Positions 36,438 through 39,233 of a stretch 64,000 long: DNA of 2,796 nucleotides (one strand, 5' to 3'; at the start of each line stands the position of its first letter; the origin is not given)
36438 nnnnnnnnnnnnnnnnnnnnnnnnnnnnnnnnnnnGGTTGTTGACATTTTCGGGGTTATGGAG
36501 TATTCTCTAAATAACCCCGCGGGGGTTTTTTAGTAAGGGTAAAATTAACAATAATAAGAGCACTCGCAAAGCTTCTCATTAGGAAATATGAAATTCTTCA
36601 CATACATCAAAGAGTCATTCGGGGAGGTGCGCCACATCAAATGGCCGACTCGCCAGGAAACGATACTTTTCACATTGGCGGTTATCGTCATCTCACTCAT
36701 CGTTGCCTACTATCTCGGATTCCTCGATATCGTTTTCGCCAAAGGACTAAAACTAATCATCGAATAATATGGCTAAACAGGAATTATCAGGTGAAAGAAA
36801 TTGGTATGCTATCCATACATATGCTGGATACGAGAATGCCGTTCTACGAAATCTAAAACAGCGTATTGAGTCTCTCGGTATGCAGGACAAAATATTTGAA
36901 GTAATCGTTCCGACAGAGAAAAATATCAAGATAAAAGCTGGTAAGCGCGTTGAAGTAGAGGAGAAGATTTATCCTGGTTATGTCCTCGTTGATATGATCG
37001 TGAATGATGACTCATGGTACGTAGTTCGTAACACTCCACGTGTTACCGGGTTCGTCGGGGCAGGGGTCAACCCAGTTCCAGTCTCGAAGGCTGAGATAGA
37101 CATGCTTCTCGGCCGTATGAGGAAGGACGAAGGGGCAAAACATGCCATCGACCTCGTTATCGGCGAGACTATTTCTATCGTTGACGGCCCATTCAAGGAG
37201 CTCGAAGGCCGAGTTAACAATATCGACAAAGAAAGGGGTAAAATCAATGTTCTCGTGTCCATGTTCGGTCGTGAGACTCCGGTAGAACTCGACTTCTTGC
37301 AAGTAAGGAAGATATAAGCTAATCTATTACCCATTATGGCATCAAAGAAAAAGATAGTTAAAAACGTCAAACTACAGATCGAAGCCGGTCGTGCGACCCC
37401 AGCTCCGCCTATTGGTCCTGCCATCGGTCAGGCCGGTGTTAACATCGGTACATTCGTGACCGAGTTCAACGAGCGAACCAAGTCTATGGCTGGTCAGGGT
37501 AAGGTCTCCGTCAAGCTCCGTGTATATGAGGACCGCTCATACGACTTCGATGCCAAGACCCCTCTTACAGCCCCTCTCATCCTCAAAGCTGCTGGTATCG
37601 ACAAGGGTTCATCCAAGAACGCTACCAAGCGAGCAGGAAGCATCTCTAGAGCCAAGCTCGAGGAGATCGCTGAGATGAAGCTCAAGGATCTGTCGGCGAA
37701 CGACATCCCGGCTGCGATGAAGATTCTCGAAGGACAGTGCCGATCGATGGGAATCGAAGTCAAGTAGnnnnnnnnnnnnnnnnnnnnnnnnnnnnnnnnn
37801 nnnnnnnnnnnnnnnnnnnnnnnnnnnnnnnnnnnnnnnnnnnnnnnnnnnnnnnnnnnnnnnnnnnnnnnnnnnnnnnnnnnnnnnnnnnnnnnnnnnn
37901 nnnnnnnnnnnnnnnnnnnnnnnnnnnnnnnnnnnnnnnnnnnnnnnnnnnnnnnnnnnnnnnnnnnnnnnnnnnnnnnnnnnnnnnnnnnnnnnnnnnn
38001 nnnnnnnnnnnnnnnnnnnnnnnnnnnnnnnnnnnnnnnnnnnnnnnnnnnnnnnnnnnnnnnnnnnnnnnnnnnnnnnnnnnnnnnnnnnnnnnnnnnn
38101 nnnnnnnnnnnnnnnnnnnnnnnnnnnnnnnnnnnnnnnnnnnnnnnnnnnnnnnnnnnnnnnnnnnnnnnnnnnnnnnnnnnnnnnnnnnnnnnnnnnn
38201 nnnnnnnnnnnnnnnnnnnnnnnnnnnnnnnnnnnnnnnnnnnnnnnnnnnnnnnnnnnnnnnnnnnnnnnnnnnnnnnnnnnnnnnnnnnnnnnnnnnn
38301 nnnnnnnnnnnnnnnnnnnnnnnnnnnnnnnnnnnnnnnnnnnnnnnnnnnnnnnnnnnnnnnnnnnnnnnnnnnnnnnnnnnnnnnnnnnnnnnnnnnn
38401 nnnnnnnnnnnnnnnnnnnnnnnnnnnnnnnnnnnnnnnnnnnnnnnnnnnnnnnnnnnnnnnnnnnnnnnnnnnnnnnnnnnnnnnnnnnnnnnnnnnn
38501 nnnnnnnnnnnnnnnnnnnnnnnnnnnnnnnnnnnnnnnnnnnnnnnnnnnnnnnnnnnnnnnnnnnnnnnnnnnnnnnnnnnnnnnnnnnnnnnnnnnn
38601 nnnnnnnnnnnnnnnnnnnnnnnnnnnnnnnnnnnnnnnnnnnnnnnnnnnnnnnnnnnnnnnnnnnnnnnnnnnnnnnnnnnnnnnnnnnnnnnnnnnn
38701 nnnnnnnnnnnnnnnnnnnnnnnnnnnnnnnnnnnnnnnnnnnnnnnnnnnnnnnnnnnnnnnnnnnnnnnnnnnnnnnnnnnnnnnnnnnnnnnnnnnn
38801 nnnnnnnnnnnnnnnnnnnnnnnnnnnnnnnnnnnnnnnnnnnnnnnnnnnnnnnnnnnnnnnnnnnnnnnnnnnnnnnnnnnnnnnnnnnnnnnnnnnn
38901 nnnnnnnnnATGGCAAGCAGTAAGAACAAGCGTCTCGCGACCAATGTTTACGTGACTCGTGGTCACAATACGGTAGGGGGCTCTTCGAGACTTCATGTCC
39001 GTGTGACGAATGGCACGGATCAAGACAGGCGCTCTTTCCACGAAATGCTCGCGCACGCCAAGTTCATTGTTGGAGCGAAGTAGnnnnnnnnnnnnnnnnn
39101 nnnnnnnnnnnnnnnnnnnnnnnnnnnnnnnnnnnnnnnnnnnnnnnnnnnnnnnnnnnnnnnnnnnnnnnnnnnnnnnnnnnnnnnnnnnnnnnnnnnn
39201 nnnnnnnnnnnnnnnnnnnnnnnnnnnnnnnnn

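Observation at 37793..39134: Two-gene island with deviant codon usage inserted after rplK, next to a nested long inverted repeat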

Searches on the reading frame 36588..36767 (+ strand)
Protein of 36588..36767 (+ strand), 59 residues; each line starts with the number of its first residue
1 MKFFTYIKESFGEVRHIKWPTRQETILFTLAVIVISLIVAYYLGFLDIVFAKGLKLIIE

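Call 7: search_protein_families(library=pfam, proteins=[window:36588-36767:+], max_evalue=0.1)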
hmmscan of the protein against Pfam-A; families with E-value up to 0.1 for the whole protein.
window:36588-36767:+ (59 aa): 1 family
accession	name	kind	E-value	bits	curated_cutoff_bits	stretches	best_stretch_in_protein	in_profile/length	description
PF00584.25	SecE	-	7.5e-17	61.5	22.7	1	5-58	2-55/55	SecE/Sec61-gamma subunits of protein translocation complex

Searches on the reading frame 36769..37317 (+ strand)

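Call 7: search_protein_families(library=pfam, proteins=[window:36769-37317:+], max_evalue=0.1)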
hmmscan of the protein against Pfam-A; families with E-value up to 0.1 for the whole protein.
window:36769-37317:+ (182 aa): 4 families
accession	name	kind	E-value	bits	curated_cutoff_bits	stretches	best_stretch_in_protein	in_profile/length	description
PF02357.24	NusG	-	4.2e-28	98.2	22.2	1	11-113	2-92/93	Transcription termination factor nusG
PF23284.2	KOW2_Spt5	-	0.028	14.7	28.9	1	132-181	2-49/50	Transcription elongation factor SPT5, second KOW domain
PF23290.1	KOW5_SPT5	-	0.034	14.1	27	0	131-153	2-24/46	Transcription elongation factor SPT5, fifth KOW domain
PF00467.35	KOW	-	0.049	13.9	22.3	1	136-159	6-29/32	KOW motif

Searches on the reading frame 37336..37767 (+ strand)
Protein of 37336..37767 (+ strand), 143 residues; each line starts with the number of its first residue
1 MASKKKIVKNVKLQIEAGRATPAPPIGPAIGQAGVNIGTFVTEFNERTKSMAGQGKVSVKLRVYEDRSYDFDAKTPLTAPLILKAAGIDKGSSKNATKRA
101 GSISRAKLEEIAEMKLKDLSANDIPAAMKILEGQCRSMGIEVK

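Call 7: search_protein_families(library=pfam, proteins=[window:37336-37767:+], max_evalue=0.1)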
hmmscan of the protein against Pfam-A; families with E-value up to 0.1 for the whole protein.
window:37336-37767:+ (143 aa): 2 families
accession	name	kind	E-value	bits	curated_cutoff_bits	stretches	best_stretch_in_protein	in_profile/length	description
PF00298.24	Ribosomal_L11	-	1.8e-23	83.2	21.4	1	74-142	1-69/69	Ribosomal protein L11, RNA binding domain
PF03946.19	Ribosomal_L11_N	-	3e-23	81.8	32.9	1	11-69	1-58/58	Ribosomal protein L11, N-terminal domain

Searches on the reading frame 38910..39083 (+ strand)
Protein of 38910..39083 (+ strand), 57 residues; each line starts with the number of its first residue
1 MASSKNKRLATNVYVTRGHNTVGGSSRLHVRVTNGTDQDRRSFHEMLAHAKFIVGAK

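Call 91: predict_structure(protein=window:38910-39083:+)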
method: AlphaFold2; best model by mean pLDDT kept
length: 57 residues; sequences in the alignment: 1
mean_pLDDT: 73.2   pTM: 0.46
mean pLDDT of the five models: 73.2, 72.3, 64.7, 63.2, 60.8
residues with pLDDT >= 90: 0; 70-90: 40; 50-70: 12; < 50: 5
segments of 3 or more residues with pLDDT < 50: 1-4
pLDDT, mean of each block of 10 residues (from residue 1): 53 77 82 81 80 62
secondary structure, 60 per line:
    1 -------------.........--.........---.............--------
elements in order: E14-22 E25-33 H37-49

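Call 94: fold_search(model_id=the predicted structure, library=pdb)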
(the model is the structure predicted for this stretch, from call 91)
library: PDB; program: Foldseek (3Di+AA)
matches with E <= 10: 586; with E <= 0.001: 0
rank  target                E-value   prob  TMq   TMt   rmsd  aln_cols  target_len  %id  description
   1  4ucd_B                1.3e-01  0.41  0.28  0.09   8.9        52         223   19  N-terminal globular domain of the RSV Nucleoprotein in complex with the Nucleoprotein Phosphoprotein interaction inhib (released 2015-08-19)
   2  8op2_A                1.4e-01  0.44  0.28  0.06   8.8        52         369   19  Stacks of nucleocapsid rings of the N1-370 mutant of the human Respiratory Syncytial Virus (released 2023-09-27)
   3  4uc8_B                1.9e-01  0.38  0.29  0.09   8.5        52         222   19  N-terminal globular domain of the RSV Nucleoprotein in complex with C- terminal phenylalanine of the Phosphoprotein (released 2015-08-19)
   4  4uca_A                2.0e-01  0.35  0.28  0.09   8.7        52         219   19  N-terminal globular domain of the RSV Nucleoprotein in complex with C- terminal peptide of the Phosphoprotein (released 2015-08-19)
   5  4uc8_A                2.3e-01  0.41  0.28  0.09   7.9        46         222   22  N-terminal globular domain of the RSV Nucleoprotein in complex with C- terminal phenylalanine of the Phosphoprotein (released 2015-08-19)
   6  4uca_B                2.3e-01  0.33  0.27  0.09   8.8        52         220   17  N-terminal globular domain of the RSV Nucleoprotein in complex with C- terminal peptide of the Phosphoprotein (released 2015-08-19)
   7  2wj8_J                2.3e-01  0.33  0.28  0.06   8.8        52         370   19  Respiratory Syncitial Virus RiboNucleoProtein (released 2009-12-08)
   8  2wj8_O                2.3e-01  0.33  0.28  0.05   8.8        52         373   19  Respiratory Syncitial Virus RiboNucleoProtein (released 2009-12-08)
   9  2wj8_A                2.3e-01  0.33  0.28  0.05   8.8        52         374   19  Respiratory Syncitial Virus RiboNucleoProtein (released 2009-12-08)
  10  2wj8_B                2.3e-01  0.33  0.28  0.05   8.8        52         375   19  Respiratory Syncitial Virus RiboNucleoProtein (released 2009-12-08)
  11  2wj8_R                2.3e-01  0.33  0.28  0.05   8.8        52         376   19  Respiratory Syncitial Virus RiboNucleoProtein (released 2009-12-08)
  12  2wj8_C                2.3e-01  0.33  0.28  0.05   8.8        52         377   19  Respiratory Syncitial Virus RiboNucleoProtein (released 2009-12-08)
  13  2wj8_N                2.3e-01  0.33  0.28  0.05   8.8        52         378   19  Respiratory Syncitial Virus RiboNucleoProtein (released 2009-12-08)
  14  4uce_A                2.5e-01  0.33  0.28  0.09   8.7        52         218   19  N-terminal globular domain of the RSV Nucleoprotein in complex with the Nucleoprotein Phosphoprotein interaction inhib (released 2015-08-19)
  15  4uc6_B                2.5e-01  0.33  0.28  0.09   8.6        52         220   19  N-terminal globular domain of the RSV Nucleoprotein (released 2015-08-19)
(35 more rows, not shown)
